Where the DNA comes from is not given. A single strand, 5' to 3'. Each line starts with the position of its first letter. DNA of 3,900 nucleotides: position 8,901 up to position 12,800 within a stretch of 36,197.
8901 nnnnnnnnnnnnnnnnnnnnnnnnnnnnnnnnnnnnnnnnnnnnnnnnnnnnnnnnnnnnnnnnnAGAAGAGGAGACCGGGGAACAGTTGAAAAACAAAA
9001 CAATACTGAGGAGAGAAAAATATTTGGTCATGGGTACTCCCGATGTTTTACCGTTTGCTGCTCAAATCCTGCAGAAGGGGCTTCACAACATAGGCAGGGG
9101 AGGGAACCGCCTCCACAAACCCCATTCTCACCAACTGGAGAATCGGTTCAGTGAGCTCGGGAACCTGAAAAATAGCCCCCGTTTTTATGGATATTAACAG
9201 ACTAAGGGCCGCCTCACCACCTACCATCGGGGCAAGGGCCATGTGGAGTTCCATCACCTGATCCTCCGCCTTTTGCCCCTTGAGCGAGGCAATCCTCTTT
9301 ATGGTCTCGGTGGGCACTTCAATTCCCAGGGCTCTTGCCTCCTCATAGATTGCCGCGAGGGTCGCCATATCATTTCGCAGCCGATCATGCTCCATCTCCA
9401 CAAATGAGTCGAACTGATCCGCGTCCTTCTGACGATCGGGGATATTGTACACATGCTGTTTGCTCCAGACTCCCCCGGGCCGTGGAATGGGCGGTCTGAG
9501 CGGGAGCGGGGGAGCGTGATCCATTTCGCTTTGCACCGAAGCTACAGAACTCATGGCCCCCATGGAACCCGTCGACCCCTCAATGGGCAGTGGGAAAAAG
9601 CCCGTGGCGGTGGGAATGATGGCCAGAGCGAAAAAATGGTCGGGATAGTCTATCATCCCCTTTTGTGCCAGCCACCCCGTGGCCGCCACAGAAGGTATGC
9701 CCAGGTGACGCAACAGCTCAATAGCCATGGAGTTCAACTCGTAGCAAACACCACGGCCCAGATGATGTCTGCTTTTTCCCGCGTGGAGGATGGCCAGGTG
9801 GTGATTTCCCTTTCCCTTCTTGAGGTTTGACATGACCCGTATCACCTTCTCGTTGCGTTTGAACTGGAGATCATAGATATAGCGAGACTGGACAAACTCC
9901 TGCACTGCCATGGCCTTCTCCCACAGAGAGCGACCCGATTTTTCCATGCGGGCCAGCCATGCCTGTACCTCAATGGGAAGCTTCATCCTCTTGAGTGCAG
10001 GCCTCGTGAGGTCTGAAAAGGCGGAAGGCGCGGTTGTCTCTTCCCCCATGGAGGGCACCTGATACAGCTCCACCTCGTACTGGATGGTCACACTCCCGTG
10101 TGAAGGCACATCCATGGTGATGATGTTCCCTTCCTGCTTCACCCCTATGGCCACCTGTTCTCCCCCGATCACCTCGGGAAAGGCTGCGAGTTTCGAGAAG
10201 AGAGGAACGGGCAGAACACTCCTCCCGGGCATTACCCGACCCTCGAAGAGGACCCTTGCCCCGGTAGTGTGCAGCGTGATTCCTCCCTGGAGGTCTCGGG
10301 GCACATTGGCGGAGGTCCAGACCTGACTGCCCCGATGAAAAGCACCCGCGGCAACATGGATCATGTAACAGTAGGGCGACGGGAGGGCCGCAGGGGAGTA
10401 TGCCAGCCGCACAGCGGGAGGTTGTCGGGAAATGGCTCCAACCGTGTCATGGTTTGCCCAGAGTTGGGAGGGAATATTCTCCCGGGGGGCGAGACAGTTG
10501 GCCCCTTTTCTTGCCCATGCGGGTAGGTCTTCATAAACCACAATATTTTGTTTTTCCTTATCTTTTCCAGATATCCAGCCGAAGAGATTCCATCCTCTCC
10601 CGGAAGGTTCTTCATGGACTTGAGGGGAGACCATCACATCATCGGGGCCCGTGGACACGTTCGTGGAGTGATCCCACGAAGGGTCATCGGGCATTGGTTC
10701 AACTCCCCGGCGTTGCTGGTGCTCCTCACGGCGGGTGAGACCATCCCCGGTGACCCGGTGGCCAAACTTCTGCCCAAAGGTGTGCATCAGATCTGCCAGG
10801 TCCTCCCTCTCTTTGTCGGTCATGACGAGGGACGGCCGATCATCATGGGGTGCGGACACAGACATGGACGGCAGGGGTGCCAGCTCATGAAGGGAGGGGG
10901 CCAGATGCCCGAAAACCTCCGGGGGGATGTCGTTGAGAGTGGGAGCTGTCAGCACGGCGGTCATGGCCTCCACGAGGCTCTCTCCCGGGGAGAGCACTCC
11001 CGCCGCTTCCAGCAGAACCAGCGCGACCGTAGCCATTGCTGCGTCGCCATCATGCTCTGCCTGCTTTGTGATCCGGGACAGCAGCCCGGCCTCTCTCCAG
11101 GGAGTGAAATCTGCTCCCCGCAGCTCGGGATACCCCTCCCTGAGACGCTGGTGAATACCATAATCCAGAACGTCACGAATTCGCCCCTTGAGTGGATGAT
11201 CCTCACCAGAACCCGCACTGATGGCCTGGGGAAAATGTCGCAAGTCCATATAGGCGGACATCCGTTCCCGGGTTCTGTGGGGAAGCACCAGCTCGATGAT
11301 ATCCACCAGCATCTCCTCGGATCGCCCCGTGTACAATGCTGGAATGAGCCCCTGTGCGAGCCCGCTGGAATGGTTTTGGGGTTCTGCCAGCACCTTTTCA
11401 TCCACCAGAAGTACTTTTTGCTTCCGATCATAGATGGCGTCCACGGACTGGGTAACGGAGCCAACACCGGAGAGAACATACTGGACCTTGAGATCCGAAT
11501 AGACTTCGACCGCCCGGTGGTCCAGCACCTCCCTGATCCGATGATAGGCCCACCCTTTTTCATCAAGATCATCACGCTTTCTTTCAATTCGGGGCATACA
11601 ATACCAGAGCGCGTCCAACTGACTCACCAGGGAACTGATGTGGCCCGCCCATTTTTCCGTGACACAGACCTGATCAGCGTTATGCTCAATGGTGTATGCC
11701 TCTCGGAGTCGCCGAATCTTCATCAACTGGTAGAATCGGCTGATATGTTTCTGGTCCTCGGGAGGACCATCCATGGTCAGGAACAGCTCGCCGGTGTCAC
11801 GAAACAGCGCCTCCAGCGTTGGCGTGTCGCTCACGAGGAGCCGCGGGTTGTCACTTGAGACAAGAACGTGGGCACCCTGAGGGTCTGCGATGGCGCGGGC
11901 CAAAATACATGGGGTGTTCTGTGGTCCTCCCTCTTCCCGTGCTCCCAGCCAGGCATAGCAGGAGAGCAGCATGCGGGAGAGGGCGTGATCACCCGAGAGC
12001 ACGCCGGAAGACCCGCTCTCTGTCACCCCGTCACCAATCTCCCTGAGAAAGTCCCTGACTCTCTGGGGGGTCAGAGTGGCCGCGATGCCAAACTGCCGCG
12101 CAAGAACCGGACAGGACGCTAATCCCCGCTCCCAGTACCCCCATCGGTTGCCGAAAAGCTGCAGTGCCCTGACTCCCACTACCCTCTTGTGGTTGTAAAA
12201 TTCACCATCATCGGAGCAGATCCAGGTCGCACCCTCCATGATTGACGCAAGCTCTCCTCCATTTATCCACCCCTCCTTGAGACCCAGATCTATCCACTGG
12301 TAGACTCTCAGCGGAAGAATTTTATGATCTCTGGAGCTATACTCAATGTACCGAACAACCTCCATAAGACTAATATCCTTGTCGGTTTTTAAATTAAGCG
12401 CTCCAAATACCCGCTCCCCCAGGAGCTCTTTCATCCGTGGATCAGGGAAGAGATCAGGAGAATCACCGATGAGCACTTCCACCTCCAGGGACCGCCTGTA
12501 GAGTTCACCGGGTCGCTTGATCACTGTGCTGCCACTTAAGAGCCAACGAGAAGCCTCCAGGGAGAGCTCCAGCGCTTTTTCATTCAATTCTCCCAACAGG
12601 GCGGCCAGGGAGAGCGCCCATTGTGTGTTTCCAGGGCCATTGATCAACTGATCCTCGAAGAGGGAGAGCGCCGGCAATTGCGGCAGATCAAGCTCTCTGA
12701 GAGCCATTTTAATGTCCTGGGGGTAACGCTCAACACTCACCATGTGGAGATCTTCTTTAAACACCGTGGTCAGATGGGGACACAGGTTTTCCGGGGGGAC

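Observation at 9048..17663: Sacsin-type GHKL ATPase coupled to a 1,879-aa repeat protein with a transglutaminase-like core: an uncharacterised giant cytoplasmic module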

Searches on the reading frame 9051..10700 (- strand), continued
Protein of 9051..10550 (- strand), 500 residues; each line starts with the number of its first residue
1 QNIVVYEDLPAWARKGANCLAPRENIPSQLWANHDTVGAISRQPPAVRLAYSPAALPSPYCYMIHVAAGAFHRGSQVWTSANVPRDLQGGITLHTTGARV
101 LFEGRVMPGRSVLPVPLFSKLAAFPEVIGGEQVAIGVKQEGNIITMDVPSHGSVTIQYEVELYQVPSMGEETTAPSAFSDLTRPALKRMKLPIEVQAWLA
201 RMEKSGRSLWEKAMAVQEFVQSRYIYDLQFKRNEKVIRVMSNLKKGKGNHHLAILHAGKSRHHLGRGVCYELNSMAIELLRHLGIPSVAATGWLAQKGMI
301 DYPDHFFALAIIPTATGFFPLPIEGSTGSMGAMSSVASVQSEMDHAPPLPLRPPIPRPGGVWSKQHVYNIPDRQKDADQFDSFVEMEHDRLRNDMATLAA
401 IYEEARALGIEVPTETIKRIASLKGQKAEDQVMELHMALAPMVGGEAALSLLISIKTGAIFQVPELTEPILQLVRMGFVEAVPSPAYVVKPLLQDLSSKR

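Call 69: search_protein_families(library=pfam, alignment_id=A4, max_evalue=0.00001)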
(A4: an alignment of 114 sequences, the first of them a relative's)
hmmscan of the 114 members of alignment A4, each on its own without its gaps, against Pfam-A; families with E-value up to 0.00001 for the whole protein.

A. member 1, L007:146-703:+ (186 aa): 0 families

B. families by the number of members that match (of 114 scanned): 127 families (the first 25 are shown)
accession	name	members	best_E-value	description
PF00069.31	Pkinase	4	2.2e-56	Protein kinase domain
PF07714.23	PK_Tyr_Ser-Thr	4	1.4e-38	Protein tyrosine and serine/threonine kinase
PF16360.10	GTP-bdg_M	3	8e-30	GTP-binding GTPase Middle Region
PF13167.11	GTP-bdg_N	3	1.3e-26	GTP-binding GTPase N-terminal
PF01926.29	MMR_HSR1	3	2.1e-22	50S ribosome-binding GTPase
PF13424.12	TPR_12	3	4.9e-20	Tetratricopeptide repeat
PF13646.12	HEAT_2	2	2e-97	HEAT repeats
PF00501.34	AMP-binding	2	5e-87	AMP-binding enzyme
PF02673.24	BacA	2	1.2e-70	Bacitracin resistance protein BacA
PF13520.12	AA_permease_2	2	4e-59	Amino acid permease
PF02086.21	MethyltransfD12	2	1.6e-57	D12 class N6 adenine-specific DNA methyltransferase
PF02985.28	HEAT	2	8e-50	HEAT repeat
PF00884.28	Sulfatase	2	1.8e-43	Sulfatase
PF00324.27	AA_permease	2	2.6e-30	Amino acid permease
PF13193.12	AMP-binding_C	2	5.1e-22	AMP-binding enzyme C-terminal domain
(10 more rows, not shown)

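Call 87: search_dna_similar(query=window:9051-10475:-, collection=plasmids, mode=protein, max_rows=10)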
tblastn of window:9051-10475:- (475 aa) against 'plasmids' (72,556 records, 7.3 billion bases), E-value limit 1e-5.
No match.

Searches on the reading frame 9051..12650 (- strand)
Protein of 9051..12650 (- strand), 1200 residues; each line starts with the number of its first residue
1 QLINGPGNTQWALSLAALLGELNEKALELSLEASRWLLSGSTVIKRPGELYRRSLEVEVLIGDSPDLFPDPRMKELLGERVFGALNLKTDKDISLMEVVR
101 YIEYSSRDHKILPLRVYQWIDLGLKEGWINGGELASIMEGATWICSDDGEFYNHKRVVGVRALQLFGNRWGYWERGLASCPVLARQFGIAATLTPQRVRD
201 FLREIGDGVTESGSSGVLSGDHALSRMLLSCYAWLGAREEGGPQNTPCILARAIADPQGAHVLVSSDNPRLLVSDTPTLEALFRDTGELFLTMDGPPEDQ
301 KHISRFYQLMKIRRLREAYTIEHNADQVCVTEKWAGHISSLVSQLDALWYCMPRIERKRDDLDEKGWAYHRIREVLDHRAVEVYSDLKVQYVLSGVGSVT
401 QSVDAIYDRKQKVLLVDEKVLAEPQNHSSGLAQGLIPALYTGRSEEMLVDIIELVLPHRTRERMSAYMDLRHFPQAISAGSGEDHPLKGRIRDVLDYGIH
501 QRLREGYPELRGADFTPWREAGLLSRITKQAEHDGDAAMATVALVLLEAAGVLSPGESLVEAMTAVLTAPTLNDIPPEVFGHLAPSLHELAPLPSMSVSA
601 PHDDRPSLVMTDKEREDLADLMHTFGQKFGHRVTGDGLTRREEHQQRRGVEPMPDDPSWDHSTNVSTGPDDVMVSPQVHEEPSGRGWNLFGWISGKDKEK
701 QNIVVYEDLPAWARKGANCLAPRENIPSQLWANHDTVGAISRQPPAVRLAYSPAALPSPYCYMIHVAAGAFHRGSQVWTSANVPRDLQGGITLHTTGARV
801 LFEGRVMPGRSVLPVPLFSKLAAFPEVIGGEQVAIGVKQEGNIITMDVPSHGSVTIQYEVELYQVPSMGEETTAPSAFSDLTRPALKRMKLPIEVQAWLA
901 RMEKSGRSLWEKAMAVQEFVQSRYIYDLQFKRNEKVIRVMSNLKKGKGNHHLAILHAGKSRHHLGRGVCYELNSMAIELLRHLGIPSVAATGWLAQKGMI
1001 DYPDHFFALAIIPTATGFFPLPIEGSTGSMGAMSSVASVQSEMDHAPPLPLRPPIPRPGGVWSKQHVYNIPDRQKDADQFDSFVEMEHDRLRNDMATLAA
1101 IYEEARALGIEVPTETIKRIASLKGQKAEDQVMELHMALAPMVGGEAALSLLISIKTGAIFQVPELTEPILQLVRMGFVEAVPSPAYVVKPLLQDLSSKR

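Call 49: search_protein_representatives(protein=window:9051-12650:-)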
Query: 1200 residues. Proteins with E-value up to 0.001 (for the whole library): 207; up to 1e-10: 185; up to 1e-30: 155. The best 150 are listed.
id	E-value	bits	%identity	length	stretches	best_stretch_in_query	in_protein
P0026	0.0e+00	1252.3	100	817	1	1-551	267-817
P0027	8.1e-201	685.9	35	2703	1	14-1191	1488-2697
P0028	3.6e-198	677.1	36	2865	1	7-1190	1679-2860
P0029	4.7e-194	663.5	37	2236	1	25-1191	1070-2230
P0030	1.6e-180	618.7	35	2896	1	22-1192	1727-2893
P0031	2.4e-180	618.1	35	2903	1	4-1191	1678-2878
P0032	1.0e-176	606.1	33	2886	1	12-1180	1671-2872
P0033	1.0e-175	602.8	36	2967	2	11-1037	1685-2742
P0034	1.8e-175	602.0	38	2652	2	9-582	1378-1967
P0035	3.3e-169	581.2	37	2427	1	6-1056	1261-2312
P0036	8.8e-168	576.5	36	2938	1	12-1193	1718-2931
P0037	1.7e-160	552.3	33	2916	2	9-580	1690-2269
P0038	1.2e-158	546.3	35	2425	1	32-1063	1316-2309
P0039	1.2e-158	546.2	34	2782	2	14-604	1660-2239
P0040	2.8e-158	545.0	37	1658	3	12-580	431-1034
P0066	2.9e-82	293.2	34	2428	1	24-576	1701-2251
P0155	7.0e-36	139.6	45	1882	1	11-182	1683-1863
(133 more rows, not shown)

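Call 82: search_protein_families(library=pfam, proteins=[P0066, P0155], max_evalue=0.001)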
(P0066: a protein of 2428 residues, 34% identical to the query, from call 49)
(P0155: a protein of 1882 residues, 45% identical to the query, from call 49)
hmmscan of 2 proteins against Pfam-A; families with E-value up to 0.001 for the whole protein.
P0066 (2428 aa): 1 family
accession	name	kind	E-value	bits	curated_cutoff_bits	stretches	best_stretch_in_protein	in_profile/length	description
PF25794.1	SACS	-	1.3e-14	55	32.8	1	228-311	15-121/247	Sacsin domain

P0155 (1882 aa): 1 family
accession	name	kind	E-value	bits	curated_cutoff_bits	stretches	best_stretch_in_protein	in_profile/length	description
PF25794.1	SACS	-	3.6e-15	56.9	32.8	1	223-312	15-126/247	Sacsin domain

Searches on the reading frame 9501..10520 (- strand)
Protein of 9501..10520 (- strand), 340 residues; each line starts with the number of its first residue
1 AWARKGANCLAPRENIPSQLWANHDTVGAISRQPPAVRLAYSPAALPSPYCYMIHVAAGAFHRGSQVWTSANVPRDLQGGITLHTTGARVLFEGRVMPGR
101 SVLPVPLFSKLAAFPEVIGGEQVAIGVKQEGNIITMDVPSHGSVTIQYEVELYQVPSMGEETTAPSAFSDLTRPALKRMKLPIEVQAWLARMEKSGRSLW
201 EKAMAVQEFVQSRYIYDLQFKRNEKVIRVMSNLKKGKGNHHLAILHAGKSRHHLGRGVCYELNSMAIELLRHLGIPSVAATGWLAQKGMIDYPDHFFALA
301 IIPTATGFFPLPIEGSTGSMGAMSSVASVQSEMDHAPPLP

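Call 42: predict_structure(protein=window:9501-10520:-)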
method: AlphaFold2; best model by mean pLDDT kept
length: 340 residues; sequences in the alignment: 1
mean_pLDDT: 33.4   pTM: 0.24
mean pLDDT of the five models: 33.4, 33.3, 32.8, 31.7, 29.0
residues with pLDDT >= 90: 0; 70-90: 1; 50-70: 39; < 50: 300
segments of 3 or more residues with pLDDT < 50: 1-181, 213-263, 275-279, 281-340
pLDDT, mean of each block of 10 residues (from residue 1): 22 25 22 22 24 26 29 31 25 31 30 31 36 39 33 24 28 34 55 60 54 43 33 34 26 36 52 50 44 27 22 26 27 34
secondary structure, 60 per line:
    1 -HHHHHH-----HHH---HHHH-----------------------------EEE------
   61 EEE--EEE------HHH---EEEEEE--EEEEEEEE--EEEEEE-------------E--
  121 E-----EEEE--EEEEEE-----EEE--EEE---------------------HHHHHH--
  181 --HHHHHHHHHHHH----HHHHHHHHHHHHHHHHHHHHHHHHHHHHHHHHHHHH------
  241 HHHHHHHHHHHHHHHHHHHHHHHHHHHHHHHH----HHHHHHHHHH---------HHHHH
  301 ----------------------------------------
elements in order: H2-7 H19-22 E52-54 E61-63 E66-68 E81-86 E89-96 E99-104 E127-130 E133-138 E144-146 E149-151 H173-178 H183-194 H199-234 H241-272 H277-286 H296-300
